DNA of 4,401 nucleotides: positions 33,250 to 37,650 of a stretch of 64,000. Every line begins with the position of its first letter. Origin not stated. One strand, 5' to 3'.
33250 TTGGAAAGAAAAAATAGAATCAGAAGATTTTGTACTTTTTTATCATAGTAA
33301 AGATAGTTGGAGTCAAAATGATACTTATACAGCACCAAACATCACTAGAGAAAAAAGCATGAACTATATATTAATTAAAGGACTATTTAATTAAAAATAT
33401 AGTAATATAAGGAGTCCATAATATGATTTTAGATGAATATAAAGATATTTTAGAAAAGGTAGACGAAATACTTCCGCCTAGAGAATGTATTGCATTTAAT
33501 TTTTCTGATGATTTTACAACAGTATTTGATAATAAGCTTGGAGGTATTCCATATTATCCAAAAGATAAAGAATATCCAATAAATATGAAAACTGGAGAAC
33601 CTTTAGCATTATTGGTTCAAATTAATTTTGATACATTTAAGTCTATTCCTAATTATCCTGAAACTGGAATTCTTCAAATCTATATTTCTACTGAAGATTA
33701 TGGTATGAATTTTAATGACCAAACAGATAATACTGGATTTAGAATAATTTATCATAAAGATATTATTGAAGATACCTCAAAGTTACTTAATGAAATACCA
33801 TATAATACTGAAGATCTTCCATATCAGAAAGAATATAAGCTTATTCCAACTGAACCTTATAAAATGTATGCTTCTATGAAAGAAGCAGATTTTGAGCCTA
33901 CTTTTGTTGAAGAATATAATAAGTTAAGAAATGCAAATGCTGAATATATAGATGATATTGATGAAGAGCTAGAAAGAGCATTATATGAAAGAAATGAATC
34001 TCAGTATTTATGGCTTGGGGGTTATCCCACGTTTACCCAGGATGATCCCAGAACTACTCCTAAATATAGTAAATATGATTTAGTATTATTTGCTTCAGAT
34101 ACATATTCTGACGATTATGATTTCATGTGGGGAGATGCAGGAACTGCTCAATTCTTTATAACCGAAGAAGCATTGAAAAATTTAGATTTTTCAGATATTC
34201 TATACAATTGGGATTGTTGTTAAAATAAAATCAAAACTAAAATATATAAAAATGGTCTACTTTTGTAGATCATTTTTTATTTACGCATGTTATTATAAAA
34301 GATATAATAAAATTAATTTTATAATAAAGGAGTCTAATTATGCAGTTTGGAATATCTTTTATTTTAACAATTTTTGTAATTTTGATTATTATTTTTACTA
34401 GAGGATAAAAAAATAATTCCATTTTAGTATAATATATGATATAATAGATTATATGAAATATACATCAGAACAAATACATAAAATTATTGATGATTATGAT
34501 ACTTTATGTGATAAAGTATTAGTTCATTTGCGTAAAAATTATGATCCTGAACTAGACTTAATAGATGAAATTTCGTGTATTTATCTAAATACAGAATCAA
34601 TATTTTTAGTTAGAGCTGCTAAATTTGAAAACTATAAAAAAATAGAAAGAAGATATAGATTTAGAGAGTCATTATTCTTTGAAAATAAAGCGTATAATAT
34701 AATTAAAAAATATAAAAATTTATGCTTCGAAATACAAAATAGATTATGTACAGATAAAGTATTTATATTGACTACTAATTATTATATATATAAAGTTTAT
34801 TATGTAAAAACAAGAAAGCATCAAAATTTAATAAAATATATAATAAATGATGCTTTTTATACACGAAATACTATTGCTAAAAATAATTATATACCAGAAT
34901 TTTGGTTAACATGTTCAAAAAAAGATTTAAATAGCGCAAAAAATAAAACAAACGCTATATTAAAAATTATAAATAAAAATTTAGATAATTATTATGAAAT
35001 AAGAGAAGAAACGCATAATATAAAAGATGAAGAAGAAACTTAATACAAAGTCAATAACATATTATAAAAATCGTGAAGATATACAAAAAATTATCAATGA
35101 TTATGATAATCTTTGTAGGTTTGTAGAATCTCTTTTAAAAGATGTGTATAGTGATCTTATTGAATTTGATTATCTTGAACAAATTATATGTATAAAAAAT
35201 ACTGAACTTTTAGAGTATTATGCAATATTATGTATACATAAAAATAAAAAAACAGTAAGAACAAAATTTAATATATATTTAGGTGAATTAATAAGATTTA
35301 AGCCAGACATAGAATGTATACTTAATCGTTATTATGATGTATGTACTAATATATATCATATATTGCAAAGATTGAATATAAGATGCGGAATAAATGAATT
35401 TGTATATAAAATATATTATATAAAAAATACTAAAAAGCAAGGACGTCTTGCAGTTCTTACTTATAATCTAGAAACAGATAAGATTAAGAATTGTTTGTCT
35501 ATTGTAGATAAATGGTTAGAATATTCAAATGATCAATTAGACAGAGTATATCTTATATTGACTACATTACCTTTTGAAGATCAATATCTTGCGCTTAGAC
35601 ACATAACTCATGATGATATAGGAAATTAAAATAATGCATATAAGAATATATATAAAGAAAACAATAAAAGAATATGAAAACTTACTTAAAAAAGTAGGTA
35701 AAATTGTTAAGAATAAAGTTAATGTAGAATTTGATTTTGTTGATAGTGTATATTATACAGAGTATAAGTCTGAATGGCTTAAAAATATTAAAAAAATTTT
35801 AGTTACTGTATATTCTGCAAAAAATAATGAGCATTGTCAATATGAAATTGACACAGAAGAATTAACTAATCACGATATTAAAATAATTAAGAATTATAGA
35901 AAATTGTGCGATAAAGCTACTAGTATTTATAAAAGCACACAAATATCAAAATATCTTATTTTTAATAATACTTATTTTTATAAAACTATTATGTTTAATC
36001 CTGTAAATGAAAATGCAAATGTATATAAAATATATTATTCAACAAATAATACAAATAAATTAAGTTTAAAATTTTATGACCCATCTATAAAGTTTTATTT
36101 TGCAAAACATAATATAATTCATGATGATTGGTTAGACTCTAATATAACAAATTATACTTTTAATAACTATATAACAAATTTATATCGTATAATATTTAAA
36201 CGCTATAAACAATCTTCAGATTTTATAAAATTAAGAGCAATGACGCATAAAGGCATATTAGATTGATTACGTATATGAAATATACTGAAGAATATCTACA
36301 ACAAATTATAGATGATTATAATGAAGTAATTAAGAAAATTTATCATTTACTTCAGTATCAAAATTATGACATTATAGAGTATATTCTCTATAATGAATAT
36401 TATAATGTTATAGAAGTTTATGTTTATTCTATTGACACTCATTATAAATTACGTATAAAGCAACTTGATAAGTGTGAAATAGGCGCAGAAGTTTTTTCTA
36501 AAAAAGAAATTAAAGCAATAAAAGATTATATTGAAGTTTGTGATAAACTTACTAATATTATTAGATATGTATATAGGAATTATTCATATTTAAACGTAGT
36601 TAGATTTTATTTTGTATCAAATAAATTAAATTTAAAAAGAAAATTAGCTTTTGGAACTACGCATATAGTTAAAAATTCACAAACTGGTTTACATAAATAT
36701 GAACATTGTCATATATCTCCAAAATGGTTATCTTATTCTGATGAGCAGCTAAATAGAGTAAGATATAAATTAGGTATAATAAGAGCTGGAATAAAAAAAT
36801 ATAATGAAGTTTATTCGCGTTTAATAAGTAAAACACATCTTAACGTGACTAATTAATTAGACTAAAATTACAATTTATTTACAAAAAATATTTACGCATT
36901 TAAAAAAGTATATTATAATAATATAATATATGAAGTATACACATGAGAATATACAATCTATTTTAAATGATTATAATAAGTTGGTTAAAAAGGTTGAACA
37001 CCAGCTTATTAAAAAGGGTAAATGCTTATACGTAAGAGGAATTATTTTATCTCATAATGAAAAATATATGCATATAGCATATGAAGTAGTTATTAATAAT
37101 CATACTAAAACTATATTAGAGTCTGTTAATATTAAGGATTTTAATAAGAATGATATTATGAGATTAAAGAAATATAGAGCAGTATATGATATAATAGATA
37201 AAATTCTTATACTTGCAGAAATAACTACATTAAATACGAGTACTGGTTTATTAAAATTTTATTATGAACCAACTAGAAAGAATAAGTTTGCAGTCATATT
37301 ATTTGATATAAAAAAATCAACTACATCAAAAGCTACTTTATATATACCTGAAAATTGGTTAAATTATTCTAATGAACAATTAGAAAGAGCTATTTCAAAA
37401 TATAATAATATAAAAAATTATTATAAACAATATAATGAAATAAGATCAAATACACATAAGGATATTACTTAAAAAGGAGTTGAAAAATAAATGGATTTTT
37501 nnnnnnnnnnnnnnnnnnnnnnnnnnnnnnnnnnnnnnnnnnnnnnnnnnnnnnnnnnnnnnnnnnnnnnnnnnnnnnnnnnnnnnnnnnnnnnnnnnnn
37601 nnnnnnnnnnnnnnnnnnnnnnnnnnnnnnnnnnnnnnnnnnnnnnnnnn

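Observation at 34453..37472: Tandem array of five divergent paralogs (180-210 aa) with apparently leaderless mRNAs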

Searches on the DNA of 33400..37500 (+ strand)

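Call 8: search_dna_similar(query=window:33400-37500:+, collection=phages, mode=near)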
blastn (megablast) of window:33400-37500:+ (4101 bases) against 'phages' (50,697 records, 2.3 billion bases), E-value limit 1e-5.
No match.

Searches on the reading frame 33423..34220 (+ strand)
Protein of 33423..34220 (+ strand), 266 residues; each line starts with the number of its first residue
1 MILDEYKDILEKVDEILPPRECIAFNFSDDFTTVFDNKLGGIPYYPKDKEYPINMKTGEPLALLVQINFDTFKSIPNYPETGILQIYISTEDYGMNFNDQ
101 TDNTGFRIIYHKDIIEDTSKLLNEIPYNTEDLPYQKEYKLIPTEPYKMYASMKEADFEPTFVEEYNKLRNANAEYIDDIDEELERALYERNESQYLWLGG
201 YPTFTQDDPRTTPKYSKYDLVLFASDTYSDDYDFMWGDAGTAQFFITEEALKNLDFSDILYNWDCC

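Call 5: search_protein_families(library=pfam, proteins=[window:33423-34220:+], max_evalue=1)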
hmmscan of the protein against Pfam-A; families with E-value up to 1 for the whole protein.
window:33423-34220:+ (266 aa): 1 family
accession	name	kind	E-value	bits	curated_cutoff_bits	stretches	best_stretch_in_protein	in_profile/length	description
PF09234.15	DUF1963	-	2.4e-57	195.2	23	1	38-265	2-216/216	Domain of unknown function (DUF1963)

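Call 53: search_protein_families(library=padloc, proteins=[window:33423-34220:+], max_evalue=1)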
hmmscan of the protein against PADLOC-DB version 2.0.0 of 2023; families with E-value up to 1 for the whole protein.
window:33423-34220:+ (266 aa): 0 families

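Call 58: search_protein_families(library=phrogs, proteins=[window:33423-34220:+], max_evalue=0.00001)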
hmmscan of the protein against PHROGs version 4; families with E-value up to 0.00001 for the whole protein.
window:33423-34220:+ (266 aa): 0 families

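Call 69: find_related_loci(query=window:33423-34220:+, collection=viral_contigs, flank=10000)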
Query window:33423-34220:+ (266 aa) in viral_contigs; peptide patterns used: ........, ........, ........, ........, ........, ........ (x = any residue, [..] = any of these).
26 stretches matched a pattern, but none encodes a relative of the query by tblastn (E <= 1e-3).

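Call 70: find_homologous_proteins(query=window:33423-34220:+, max_evalue=1e-20)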
Query window:33423-34220:+ (266 aa): 352 proteins with E <= 1e-20 among 734 candidates; the best 120 are listed.
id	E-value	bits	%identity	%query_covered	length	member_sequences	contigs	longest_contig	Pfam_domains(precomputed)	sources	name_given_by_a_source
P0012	3.9e-178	609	100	100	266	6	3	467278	PF09234.16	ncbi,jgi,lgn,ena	-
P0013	7.6e-117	408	68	100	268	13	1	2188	PF09234.16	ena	-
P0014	6.1e-94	333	58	100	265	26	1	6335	PF09234.16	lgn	-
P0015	2.6e-78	281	51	100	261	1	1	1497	PF09234.16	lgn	-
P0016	3.9e-70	254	48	98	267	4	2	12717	PF09234.16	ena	-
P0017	4.6e-68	248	45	99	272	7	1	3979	PF09234.16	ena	-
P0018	5.2e-67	244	47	97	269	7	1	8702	PF09234.16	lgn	-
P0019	3.1e-61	225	45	97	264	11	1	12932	PF09234.16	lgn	-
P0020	7.7e-60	221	45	98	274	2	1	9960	PF09234.16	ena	-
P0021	1.4e-59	220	45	98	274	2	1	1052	PF09234.16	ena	-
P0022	3.0e-58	215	43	97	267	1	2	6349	PF09234.16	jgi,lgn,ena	-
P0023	3.0e-54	202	44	97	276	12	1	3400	PF09234.16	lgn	-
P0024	3.9e-54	202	43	97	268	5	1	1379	PF09234.16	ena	-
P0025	1.2e-50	191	39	99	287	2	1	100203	PF09234.16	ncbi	-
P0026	2.6e-50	189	41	99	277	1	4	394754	PF09234.16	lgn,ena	-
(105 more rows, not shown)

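Call 72: find_encoding_contigs(protein=P0012, flank=6000, max_places=6)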
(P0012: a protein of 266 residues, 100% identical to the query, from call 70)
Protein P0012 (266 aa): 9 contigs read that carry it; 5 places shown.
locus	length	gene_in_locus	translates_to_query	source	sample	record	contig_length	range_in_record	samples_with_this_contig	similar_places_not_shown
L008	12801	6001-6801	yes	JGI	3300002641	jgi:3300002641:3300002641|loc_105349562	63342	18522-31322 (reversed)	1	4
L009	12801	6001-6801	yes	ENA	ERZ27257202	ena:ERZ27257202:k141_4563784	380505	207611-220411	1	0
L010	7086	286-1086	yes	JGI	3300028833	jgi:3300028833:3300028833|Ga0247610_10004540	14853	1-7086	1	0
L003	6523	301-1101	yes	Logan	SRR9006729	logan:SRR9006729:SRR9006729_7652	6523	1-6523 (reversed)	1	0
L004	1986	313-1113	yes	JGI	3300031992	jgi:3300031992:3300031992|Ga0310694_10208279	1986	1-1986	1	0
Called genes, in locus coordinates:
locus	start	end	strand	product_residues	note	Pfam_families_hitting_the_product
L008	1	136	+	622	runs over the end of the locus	-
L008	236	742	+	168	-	PF04308:RNaseH_like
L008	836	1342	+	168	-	PF00293:NUDIX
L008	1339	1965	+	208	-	-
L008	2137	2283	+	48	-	-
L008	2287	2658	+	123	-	-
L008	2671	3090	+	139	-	PF08719:NADAR, PF08010:Phage_30_3 (faint)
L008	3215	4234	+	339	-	PF01145:Band_7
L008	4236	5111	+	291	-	PF01145:Band_7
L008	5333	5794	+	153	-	PF08010:Phage_30_3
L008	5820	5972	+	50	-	-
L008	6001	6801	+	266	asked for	PF09234:DUF1963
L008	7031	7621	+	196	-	-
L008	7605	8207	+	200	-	-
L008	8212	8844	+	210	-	-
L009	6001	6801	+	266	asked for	PF09234:DUF1963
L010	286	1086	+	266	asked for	PF09234:DUF1963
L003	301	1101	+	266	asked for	PF09234:DUF1963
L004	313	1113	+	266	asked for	PF09234:DUF1963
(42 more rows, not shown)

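Call 73: find_encoding_contigs(protein=P0014, flank=8000, max_places=3)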
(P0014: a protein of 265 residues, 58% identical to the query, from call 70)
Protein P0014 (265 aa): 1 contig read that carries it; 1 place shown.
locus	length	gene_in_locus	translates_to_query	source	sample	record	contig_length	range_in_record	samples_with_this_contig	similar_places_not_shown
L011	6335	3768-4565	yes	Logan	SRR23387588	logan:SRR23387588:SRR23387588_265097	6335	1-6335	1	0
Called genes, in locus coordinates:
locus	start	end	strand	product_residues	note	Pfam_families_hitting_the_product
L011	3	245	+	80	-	?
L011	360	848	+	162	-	-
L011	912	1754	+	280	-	PF00303:Thymidylat_synt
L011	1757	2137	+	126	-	PF00583:Acetyltransf_1, PF14542:Acetyltransf_CG (faint)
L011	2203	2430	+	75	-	-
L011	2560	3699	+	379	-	PF04851:ResIII (faint), PF12846:AAA_10, PF05707:Zot (faint), PF13401:AAA_22 (faint)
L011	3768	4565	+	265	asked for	PF09234:DUF1963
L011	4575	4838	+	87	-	-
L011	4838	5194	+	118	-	-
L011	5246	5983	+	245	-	PF07486:Hydrolase_2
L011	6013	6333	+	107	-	?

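Call 86: find_encoding_contigs(protein=P0148, flank=10000, max_places=4)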
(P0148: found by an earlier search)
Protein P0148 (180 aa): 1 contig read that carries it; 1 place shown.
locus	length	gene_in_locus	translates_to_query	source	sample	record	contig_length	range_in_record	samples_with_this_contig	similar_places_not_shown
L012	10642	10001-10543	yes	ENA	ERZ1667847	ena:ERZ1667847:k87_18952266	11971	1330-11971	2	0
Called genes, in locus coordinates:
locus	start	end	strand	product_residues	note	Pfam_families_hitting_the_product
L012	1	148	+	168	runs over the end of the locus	PF04308:RNaseH_like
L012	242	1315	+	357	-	-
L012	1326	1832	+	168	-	PF00293:NUDIX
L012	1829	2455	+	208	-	-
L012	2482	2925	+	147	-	-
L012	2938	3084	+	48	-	-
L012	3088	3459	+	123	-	-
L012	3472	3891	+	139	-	PF08719:NADAR, PF08010:Phage_30_3 (faint)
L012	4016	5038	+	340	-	PF01145:Band_7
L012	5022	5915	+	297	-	PF01145:Band_7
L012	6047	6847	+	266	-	PF09234:DUF1963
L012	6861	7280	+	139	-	-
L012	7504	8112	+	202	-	-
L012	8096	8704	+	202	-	-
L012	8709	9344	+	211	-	-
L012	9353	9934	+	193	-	-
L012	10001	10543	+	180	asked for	-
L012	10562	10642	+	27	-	?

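Call 87: find_encoding_contigs(protein=P0146, flank=10000, max_places=4)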
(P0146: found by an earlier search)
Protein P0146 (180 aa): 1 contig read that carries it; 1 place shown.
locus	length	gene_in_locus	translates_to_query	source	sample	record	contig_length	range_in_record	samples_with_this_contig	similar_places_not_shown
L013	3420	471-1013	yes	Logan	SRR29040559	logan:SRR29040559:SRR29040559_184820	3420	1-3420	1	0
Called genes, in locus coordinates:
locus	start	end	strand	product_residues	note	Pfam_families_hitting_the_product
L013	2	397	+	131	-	?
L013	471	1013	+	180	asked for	-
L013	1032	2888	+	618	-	PF13506:Glyco_transf_21, PF00535:Glycos_transf_2, PF03142:Chitin_synth_2 (faint), PF10111:Glyco_tranf_2_2, PF13641:Glyco_tranf_2_3, PF01644:Chitin_synth_1 (faint), PF13632:Glyco_trans_2_3, PF13994:PgaD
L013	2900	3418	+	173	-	?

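Call 96: search_protein_families(library=ncbifam, proteins=[L012:6861-7277:+], max_evalue=1)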
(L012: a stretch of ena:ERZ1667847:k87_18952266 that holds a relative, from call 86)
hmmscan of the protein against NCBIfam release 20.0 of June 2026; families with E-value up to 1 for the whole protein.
L012:6861-7277:+ (139 aa): 0 families

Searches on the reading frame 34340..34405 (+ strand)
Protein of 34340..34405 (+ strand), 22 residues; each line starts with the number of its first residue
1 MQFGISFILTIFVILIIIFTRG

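Call 96: search_protein_families(library=ncbifam, proteins=[window:34340-34405:+], max_evalue=1)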
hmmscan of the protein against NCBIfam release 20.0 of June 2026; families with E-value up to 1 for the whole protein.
seq(22 aa): 0 families
